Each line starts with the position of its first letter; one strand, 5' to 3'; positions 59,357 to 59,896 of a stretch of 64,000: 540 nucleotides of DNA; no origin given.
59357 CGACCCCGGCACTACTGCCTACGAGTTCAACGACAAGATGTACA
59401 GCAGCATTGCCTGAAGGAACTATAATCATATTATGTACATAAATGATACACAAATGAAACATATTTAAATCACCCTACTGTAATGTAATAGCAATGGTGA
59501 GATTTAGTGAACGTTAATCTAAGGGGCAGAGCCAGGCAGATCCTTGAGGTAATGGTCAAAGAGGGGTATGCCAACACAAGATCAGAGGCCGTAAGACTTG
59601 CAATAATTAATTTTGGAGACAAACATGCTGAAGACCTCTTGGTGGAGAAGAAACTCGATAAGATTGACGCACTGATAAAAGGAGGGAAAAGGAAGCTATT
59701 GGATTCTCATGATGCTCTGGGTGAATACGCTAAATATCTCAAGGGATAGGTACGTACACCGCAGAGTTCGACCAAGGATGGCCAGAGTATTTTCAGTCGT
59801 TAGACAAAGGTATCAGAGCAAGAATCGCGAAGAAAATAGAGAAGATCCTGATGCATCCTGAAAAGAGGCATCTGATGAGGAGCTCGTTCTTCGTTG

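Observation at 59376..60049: Toxin-antitoxin cassette inserted into the 3' end of a gene, with a 24-30 bp direct repeat that supplies a replacement C-terminus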

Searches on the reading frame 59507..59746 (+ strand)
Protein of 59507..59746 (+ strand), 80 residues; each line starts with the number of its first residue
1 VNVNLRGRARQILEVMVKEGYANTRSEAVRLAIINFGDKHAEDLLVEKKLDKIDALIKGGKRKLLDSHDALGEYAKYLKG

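Call 5: search_protein_families(library=pfam, proteins=[window:59507-59746:+], max_evalue=0.1)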
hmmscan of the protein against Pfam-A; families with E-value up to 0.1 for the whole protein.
window:59507-59746:+ (80 aa): 0 families

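Call 17: find_homologous_proteins(query=window:59507-59746:+, max_evalue=0.01)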
Query window:59507-59746:+ (80 aa): 23 proteins with E <= 0.01 among 23 candidates.
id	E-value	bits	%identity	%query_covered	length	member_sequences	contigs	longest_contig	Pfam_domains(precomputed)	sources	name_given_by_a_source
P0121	3.4e-43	162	100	100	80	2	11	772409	-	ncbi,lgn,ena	-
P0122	2.1e-32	128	76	100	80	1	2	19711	-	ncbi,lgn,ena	-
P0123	7.1e-24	101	65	99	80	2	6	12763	-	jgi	jgi:Arc/MetJ-type ribon-helix-helix transcriptional regulator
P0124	8.7e-24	101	64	99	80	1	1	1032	-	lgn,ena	-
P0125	9.9e-23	97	64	99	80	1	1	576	-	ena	-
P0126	1.3e-22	97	65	99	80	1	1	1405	-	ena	-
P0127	4.6e-22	95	65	99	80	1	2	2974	-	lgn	-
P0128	6.0e-22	95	63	99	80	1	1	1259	-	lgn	-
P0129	7.1e-22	95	65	99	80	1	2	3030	-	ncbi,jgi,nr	ncbi:hypothetical protein KKH30_03905 [Candidatus Micrarchaeota archaeon]|nr:hypothetical protein [C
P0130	2.2e-21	93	63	99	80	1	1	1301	-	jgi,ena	-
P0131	2.7e-21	93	63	99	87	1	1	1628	-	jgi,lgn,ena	-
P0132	2.8e-21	93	65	99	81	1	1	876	-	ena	-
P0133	3.6e-21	93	65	99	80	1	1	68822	-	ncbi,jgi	-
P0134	5.9e-21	92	60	99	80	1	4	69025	-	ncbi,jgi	-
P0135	2.3e-20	90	63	99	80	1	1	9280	-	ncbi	-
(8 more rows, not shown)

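Call 25: find_encoding_contigs(protein=P0133, flank=2500, max_places=3)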
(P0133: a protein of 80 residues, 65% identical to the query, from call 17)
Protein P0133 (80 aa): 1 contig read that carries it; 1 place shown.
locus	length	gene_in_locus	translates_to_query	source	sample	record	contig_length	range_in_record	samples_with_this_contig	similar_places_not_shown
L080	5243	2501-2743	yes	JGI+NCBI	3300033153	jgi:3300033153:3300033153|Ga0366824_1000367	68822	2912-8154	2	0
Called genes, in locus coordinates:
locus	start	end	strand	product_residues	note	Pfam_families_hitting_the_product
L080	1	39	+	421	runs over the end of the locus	PF00009:GTP_EFTU, PF08477:Roc (faint), PF01926:MMR_HSR1 (weak), PF03144:GTP_EFTU_D2, PF03143:GTP_EFTU_D3, PF22594:GTP-eEF1A_C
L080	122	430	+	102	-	PF00338:Ribosomal_S10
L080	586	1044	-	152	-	-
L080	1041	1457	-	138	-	-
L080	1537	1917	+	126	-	-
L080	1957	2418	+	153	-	PF01951:Archease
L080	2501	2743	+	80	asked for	-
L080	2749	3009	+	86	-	-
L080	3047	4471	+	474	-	PF01139:RtcB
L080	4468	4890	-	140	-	-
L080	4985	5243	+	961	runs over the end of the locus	PF11614:FixG_C (faint)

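Call 26: find_encoding_contigs(protein=P0134, flank=2500, max_places=4)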
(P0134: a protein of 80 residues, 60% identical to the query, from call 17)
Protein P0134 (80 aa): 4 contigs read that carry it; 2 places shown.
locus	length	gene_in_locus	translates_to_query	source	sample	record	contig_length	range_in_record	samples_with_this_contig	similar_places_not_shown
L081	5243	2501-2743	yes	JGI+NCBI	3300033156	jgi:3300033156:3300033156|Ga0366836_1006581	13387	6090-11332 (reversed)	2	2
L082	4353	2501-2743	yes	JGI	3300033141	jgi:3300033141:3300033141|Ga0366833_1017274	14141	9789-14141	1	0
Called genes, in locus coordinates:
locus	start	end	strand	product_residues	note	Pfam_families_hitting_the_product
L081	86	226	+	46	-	PF24434:DUF7557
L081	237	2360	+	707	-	PF03235:GmrSD_N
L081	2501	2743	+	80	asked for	-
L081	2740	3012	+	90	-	-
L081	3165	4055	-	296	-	-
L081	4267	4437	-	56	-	PF23477:zf_Tbcl_2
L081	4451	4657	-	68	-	-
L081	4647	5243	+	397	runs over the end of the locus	PF00155:Aminotran_1_2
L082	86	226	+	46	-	PF24434:DUF7557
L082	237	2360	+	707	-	PF03235:GmrSD_N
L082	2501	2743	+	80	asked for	-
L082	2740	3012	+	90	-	-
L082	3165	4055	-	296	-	-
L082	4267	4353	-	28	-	?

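Call 27: find_encoding_contigs(protein=P0123, flank=2500, max_places=6)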
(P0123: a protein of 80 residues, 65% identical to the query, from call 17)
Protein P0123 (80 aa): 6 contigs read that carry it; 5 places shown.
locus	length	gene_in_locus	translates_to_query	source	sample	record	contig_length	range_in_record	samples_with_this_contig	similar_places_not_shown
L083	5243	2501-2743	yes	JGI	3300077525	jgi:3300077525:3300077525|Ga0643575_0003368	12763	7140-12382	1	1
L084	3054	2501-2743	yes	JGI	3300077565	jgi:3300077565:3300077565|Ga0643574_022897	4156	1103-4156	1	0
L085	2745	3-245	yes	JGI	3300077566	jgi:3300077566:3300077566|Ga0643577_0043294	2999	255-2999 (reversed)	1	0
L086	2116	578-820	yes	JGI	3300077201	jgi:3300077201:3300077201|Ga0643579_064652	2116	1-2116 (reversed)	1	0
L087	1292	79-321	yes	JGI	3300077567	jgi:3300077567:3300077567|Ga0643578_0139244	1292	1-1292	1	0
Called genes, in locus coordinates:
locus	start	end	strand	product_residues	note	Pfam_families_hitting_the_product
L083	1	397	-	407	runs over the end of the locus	PF00764:Arginosuc_synth, PF20979:Arginosuc_syn_C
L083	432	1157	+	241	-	PF13840:ACT_7 (weak)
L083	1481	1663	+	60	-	-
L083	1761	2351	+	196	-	PF00561:Abhydrolase_1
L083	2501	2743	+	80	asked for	-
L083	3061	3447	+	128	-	-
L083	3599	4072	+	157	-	PF00293:NUDIX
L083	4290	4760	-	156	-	-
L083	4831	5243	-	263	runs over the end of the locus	PF01026:TatD_DNase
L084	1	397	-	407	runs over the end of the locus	PF00764:Arginosuc_synth, PF20979:Arginosuc_syn_C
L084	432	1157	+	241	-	PF13840:ACT_7 (weak)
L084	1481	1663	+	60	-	-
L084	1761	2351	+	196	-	PF00561:Abhydrolase_1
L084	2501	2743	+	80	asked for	-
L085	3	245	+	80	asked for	?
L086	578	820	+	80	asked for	-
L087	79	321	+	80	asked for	-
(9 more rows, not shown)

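Call 30: find_related_loci(query=A2, collection=metagenome_contigs, flank=2000)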
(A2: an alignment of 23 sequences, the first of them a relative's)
Query A2 (80 aa) in metagenome_contigs; peptide patterns used: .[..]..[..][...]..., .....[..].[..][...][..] (x = any residue, [..] = any of these).
229 stretches matched a pattern; 72 encode a relative of the query (tblastn E <= 1e-3); 72 distinct loci.
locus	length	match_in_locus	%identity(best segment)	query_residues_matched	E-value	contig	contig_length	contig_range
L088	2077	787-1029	65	1-80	3e-32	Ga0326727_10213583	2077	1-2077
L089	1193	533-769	70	1-79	2e-32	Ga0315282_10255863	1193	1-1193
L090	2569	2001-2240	65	1-79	1e-29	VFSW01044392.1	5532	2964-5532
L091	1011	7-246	63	1-79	1e-30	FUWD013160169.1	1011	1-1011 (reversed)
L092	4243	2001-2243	64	1-80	4e-29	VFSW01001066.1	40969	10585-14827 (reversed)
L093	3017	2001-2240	63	1-79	2e-29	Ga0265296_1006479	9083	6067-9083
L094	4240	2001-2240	66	1-79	3e-29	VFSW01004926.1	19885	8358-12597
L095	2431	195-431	61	1-79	2e-29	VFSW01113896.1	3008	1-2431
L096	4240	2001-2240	65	1-79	4e-29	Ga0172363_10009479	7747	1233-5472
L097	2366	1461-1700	64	1-79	1e-28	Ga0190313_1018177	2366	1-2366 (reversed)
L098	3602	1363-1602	63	1-79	2e-28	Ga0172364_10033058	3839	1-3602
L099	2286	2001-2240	63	1-79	9e-29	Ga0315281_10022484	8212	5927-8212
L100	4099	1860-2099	65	1-79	1e-28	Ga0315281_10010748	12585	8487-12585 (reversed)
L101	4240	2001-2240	61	1-79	9e-29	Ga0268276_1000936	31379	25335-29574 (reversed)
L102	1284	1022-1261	63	1-79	8e-29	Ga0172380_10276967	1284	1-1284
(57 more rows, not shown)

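Call 31: find_related_loci(query=A2, collection=viral_contigs, flank=2000)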
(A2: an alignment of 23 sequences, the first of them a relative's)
Query A2 (80 aa) in viral_contigs; peptide patterns used: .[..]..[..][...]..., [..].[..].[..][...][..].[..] (x = any residue, [..] = any of these).
18 stretches matched a pattern, but none encodes a relative of the query by tblastn (E <= 1e-3).

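Call 62: search_solved_structures(query=A2, max_evalue=10)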
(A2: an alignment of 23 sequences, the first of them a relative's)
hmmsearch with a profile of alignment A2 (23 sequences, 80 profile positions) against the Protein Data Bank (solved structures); distinct sequences matched with E-value up to 10: 5.
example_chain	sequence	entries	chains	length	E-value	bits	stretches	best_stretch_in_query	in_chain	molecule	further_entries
4par_B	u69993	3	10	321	0.78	13.1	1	37-69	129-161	Uncharacterized protein AbaSI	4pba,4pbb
4v6u_AC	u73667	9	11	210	0.89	12.9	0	13-51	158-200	30S ribosomal protein S3P | 30S ribosomal protein S3 | 30S ribosomal protein uS3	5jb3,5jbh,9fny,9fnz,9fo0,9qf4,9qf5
3b2e_E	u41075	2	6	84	1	12.8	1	45-76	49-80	Golgi to ER traffic protein 1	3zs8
3sjb_C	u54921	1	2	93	1.2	12.5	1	45-77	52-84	Golgi to ER traffic protein 1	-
3vlc_E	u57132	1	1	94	1.2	12.5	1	45-76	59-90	Golgi to ER traffic protein 1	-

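Call 63: search_protein_families(library=pfam, alignment_id=A2, max_evalue=1)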
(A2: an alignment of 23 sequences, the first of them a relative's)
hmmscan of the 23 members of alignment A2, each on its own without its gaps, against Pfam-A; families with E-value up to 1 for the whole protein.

A. member 1, P0121 (80 aa): 0 families

B. families by the number of members that match (of 23 scanned): 25 families
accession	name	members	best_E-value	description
PF11488.14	Lge1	4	0.0016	Transcriptional regulatory protein LGE1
PF01402.27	RHH_1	3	0.021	Ribbon-helix-helix protein, copG family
PF18493.6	DUF5617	2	0.083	Domain of unknown function (DUF5617)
PF17363.7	DUF5388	2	0.13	Family of unknown function (DUF5388)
PF04104.19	DNA_primase_lrg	2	0.14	Eukaryotic and archaeal DNA primase, large subunit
PF23750.1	RsgI_M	1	0.011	Anti-sigma factor RsgI-like central domain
PF24627.1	PUMA_CC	1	0.022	PUMA coiled-coil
PF09957.15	VapB_antitoxin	1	0.028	Bacterial antitoxin of type II TA system, VapB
PF18534.6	HBD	1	0.029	Helical bundle domain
PF09200.16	Monellin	1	0.03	Monellin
PF03885.18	DUF327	1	0.031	Protein of unknown function (DUF327)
PF17443.8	pXO2-72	1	0.033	Uncharacterized protein pXO2-72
PF22728.1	NCH1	1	0.058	NACHT C-terminal Helical domain 1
PF25678.1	DUF7946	1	0.061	Domain of unknown function (DUF7946)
PF04333.18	MlaA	1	0.077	MlaA lipoprotein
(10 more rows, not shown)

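Call 74: predict_structure(alignment_id=A2)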
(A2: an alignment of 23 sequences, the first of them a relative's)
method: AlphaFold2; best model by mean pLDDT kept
length: 80 residues; sequences in the alignment: 23
mean_pLDDT: 83.6   pTM: 0.68
mean pLDDT of the five models: 83.6, 78.8, 74.4, 72.5, 68.1
residues with pLDDT >= 90: 15; 70-90: 59; 50-70: 6; < 50: 0
segments of 3 or more residues with pLDDT < 50: none
pLDDT, mean of each block of 10 residues (from residue 1): 76 90 89 88 86 89 79 72
secondary structure, 60 per line:
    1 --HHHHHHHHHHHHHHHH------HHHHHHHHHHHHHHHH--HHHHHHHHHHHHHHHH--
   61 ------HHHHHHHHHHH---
elements in order: H3-18 H25-40 H43-58 H67-77

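Call 77: fold_search(model_id=the predicted structure, library=pdb)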
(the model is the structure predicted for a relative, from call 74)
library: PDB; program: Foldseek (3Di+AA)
matches with E <= 10: 10; with E <= 0.001: 0
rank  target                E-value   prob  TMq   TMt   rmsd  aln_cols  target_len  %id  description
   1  7ycs_D                2.6e+00  0.13  0.37  0.37  13.8        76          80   21  Heterotetramer of Antitoxin PrpA together with Toxin PrpT from Pseudoalteromonas rubra (released 2022-09-21)
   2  7ycs_B                3.4e+00  0.11  0.37  0.33  13.7        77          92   25  Heterotetramer of Antitoxin PrpA together with Toxin PrpT from Pseudoalteromonas rubra (released 2022-09-21)
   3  7dkl                  6.1e+00  0.28  0.22  0.08   0.2        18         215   50  Crystal structure of the tandem DEP domains of DEPTOR (released 2021-12-08)
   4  3frr                  7.0e+00  0.03  0.27  0.13  16.9        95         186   23  Structure of human IST1(NTD) - (residues 1-189)(P21) (released 2009-06-30)
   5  9fny_AR               7.5e+00  0.04  0.29  0.17   8.5        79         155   16  PF30S-PF30S dimer mediated by aRDF from P. furiosus (Structure I) (released 2025-01-15)
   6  8btd_SP               7.5e+00  0.04  0.29  0.18   8.2        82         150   12  Giardia Ribosome in PRE-T Hybrid State (D1) (released 2023-03-22)
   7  8auv_W                8.0e+00  0.02  0.22  0.15   8.4        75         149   16  Cryo-EM structure of the plant 40S subunit (released 2023-06-07)
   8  4zy8_D                9.1e+00  0.02  0.18  0.14  10.4        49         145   14  K. lactis Lst4 longin domain (released 2016-04-13)
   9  8bsi_SP               9.7e+00  0.02  0.25  0.16   8.8        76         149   16  Giardia ribosome chimeric hybrid-like GDP+Pi bound state (B1) (released 2023-03-15)
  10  5xxu_N                9.7e+00  0.02  0.22  0.15   9.2        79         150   14  Small subunit of Toxoplasma gondii ribosome (released 2017-08-30)

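Call 87: find_encoding_contigs(protein=P0121, flank=1500, max_places=10)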
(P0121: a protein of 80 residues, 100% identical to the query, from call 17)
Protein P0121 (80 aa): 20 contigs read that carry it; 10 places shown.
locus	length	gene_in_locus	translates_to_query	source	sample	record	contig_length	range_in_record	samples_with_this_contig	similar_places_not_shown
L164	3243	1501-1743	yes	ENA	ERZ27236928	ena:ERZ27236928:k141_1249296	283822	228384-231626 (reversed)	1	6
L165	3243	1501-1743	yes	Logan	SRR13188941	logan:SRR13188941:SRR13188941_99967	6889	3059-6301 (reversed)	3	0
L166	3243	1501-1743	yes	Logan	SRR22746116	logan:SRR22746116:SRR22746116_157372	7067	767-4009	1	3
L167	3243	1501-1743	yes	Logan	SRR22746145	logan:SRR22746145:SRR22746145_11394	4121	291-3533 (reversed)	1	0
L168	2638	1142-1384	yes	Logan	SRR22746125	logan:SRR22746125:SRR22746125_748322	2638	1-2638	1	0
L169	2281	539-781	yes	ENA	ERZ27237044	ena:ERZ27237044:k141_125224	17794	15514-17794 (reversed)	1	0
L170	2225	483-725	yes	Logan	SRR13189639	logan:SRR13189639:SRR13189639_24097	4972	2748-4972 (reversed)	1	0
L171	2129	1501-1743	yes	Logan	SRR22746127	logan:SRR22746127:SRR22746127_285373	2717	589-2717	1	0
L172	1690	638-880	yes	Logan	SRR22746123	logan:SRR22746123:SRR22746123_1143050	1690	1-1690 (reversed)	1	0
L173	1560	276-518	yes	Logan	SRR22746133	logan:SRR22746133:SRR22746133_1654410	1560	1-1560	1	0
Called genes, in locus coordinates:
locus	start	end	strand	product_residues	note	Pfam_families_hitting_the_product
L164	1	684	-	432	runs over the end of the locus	PF01336:tRNA_anti-codon, PF00152:tRNA-synt_2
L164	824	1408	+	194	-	PF24656:CEPT76_peptidase (faint)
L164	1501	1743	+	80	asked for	-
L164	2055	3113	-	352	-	PF00752:XPG_N, PF01367:5_3_exonuc (faint), PF00867:XPG_I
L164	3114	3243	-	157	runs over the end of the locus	PF01381:HTH_3 (weak)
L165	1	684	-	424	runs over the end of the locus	?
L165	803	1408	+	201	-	PF24656:CEPT76_peptidase (faint)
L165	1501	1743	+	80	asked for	-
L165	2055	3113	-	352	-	PF00752:XPG_N, PF01367:5_3_exonuc (faint), PF00867:XPG_I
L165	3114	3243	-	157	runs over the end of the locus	PF01381:HTH_3 (weak)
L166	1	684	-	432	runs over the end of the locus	PF01336:tRNA_anti-codon, PF00152:tRNA-synt_2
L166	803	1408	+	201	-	PF24656:CEPT76_peptidase (faint)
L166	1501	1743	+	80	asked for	-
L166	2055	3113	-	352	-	PF00752:XPG_N, PF01367:5_3_exonuc (faint), PF00867:XPG_I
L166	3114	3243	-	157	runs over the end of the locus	PF01381:HTH_3 (weak)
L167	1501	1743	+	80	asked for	-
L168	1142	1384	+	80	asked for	-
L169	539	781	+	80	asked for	-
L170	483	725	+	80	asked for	-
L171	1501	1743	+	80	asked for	-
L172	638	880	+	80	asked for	-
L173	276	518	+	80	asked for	-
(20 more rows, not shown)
